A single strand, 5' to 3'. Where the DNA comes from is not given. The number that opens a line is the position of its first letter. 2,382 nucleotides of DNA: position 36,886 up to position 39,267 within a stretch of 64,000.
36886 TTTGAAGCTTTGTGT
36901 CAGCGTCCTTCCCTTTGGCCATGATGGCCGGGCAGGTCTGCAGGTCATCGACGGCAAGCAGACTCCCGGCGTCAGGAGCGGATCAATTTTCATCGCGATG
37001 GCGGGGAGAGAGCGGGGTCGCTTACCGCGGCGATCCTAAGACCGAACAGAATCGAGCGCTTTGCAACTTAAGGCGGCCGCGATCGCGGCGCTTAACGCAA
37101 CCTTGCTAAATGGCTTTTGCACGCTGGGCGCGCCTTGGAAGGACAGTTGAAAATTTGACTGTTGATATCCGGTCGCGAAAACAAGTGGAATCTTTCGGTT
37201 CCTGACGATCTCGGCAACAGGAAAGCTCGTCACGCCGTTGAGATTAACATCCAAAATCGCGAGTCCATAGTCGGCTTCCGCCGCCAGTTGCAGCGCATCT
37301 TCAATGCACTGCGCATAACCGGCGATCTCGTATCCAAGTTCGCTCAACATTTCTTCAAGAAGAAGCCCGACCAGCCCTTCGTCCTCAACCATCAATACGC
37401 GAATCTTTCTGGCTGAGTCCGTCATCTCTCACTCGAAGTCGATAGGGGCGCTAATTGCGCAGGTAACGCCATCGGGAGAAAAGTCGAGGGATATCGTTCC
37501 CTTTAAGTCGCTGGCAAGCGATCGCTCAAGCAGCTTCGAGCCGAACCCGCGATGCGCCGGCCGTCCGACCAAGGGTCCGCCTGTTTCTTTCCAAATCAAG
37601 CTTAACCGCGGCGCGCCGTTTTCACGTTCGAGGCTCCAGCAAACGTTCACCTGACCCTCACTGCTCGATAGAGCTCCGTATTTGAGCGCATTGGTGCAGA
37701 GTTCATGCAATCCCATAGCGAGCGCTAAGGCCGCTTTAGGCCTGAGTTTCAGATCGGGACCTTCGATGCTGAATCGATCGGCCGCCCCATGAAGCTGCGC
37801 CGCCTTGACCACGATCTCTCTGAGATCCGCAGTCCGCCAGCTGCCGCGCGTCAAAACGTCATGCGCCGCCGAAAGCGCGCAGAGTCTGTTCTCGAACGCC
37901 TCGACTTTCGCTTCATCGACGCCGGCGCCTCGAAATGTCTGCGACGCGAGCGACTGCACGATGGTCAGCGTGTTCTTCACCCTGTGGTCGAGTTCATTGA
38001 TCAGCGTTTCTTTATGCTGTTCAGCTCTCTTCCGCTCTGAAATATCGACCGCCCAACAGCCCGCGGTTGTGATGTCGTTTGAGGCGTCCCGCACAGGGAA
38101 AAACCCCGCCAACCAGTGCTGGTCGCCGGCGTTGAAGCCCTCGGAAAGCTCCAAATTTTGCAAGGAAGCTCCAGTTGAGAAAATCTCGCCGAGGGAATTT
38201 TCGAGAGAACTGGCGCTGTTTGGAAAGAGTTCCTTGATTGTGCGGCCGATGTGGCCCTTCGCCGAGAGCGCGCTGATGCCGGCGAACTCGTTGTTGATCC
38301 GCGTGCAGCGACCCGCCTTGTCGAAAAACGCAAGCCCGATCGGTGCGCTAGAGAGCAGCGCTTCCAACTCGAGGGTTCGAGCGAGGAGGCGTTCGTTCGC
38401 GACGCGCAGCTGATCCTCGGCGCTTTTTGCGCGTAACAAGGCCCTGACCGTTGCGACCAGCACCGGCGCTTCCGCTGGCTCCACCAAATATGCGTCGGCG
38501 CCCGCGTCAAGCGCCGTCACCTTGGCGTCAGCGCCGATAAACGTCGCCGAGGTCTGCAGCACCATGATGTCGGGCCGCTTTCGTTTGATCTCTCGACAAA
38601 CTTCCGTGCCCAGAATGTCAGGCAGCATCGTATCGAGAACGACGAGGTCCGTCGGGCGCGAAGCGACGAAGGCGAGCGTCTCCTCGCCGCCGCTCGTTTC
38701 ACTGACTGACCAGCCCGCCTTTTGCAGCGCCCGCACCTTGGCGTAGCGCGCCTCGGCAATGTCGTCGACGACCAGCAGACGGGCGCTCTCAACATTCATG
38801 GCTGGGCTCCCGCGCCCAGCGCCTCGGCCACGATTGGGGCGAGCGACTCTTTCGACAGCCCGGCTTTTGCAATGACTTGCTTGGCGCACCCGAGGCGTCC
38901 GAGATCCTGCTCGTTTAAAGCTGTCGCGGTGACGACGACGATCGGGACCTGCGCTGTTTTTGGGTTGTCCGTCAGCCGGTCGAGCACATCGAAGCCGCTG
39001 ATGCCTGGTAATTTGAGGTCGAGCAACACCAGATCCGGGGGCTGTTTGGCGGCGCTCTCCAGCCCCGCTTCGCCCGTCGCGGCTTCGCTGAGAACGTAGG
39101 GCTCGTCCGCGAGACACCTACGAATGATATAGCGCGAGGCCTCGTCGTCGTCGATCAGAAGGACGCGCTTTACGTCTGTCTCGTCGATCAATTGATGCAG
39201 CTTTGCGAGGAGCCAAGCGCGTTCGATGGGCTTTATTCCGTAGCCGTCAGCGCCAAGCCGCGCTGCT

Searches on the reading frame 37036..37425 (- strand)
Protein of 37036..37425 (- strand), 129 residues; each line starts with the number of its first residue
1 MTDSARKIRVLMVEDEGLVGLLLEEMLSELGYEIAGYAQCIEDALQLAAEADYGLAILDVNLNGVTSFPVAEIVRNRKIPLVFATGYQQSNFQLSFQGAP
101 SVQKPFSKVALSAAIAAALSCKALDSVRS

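Call 4: search_protein_families(library=pfam, proteins=[window:37036-37425:-], max_evalue=0.01)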
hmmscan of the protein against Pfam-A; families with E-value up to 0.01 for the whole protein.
window:37036-37425:- (129 aa): 1 family
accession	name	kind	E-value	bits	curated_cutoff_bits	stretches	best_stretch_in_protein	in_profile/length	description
PF00072.30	Response_reg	-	5.7e-10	39.8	30.2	1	10-115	1-110/111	Response regulator receiver domain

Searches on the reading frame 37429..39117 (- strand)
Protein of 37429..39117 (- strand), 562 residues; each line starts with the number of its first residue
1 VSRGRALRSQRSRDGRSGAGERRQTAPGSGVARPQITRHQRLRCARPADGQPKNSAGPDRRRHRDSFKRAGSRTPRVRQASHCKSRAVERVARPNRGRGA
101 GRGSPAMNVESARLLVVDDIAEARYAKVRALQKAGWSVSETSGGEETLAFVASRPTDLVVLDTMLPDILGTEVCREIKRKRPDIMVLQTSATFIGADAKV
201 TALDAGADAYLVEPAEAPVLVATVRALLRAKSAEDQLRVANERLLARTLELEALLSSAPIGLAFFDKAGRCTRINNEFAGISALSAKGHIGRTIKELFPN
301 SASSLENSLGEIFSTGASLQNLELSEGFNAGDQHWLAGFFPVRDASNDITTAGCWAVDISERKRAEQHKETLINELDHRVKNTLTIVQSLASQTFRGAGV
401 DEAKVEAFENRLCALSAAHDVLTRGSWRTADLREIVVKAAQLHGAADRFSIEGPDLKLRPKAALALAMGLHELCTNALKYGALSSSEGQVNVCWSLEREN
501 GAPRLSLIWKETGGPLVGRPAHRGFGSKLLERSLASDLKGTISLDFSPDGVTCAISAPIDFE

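Call 4: search_protein_families(library=pfam, proteins=[window:37429-39117:-], max_evalue=0.01)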
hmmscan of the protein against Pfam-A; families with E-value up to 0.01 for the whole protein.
window:37429-39117:- (562 aa): 8 families
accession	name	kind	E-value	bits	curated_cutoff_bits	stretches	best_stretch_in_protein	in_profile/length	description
PF07536.20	HWE_HK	-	7.6e-26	91.1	22.8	1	375-455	1-83/83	HWE histidine kinase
PF00072.30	Response_reg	-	1.3e-16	61.2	30.2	1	115-224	2-110/111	Response regulator receiver domain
PF08448.16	PAS_4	-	3.8e-13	50.1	23.1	1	255-364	1-110/110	PAS fold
PF07568.18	HisKA_2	-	3.2e-07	30.8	22.3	1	375-436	1-65/76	Histidine kinase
PF00989.32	PAS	-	0.0003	21.2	22.6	1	250-354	2-108/113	PAS fold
PF13596.12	PAS_10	-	0.00044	21.3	22.1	1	251-359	1-105/106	PAS domain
PF13581.12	HATPase_c_2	-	0.0039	17.6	27.4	1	457-498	23-64/127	Histidine kinase-like ATPase domain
PF13426.13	PAS_9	-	0.0076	16.9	27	0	266-361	8-103/103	PAS domain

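Call 46: find_encoding_contigs(protein=window:37429-38799:-, flank=8000, max_places=6)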
Protein window:37429-38799:- (456 aa): 1 contig read that carries it; 1 place shown.
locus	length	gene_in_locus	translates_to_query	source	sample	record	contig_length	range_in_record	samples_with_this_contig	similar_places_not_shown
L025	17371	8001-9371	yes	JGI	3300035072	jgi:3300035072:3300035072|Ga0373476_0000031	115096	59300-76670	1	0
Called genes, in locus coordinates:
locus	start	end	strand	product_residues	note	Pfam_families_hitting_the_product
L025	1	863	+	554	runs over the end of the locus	-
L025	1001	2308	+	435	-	PF12704:MacB_PCD, PF02687:FtsX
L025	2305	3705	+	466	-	PF00005:ABC_tran, PF02463:SMC_N (faint)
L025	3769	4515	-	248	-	PF03692:CxxCxxCC (weak)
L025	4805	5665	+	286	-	PF14361:RsbRD_N, PF01740:STAS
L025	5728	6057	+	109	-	PF01740:STAS (weak)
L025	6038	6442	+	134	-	PF13581:HATPase_c_2, PF02518:HATPase_c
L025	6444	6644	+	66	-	-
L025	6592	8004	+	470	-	PF00512:HisKA (weak), PF02518:HATPase_c, PF00072:Response_reg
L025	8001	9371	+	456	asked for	PF00072:Response_reg, PF08448:PAS_4, PF07536:HWE_HK, PF07568:HisKA_2 (weak)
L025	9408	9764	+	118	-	PF00072:Response_reg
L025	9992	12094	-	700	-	PF07715:Plug (weak), PF00593:TonB_dep_Rec_b-barrel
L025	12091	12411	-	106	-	-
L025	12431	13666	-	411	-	PF03929:PepSY_TM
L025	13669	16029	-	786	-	PF07715:Plug, PF00593:TonB_dep_Rec_b-barrel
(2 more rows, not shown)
